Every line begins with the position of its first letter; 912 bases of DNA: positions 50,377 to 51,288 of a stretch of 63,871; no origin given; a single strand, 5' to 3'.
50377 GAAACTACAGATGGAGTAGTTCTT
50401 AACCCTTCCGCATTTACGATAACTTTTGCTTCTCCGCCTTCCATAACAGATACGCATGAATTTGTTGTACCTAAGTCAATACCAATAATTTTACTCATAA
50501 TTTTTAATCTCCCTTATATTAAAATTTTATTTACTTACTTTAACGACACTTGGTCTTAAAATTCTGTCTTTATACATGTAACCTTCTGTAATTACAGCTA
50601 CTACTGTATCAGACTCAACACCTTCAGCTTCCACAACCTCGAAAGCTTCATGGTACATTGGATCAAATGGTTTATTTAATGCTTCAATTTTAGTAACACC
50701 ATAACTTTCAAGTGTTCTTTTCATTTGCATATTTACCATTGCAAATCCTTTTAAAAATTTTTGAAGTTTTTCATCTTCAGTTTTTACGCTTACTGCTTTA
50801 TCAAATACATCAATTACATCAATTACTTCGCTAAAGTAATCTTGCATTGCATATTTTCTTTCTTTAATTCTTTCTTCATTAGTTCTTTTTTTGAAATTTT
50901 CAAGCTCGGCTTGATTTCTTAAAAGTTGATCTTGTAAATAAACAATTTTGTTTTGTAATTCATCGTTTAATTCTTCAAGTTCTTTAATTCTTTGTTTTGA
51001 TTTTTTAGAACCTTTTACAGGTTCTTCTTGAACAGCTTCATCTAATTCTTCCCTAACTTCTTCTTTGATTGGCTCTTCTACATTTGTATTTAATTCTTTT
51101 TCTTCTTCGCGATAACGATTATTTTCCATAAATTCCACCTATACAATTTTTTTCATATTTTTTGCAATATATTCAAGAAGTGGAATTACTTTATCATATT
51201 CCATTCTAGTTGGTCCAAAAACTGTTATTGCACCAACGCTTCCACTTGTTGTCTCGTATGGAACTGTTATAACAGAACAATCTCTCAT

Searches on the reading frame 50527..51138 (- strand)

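Call 16: search_protein_families(library=pfam, proteins=[window:50527-51138:-], max_evalue=0.00001)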
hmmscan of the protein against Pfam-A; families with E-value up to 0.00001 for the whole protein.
window:50527-51138:- (203 aa): 1 family
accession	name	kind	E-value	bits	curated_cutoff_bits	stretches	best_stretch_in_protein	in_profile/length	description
PF01025.24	GrpE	-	7.6e-48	162.8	25.8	1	43-203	5-165/165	GrpE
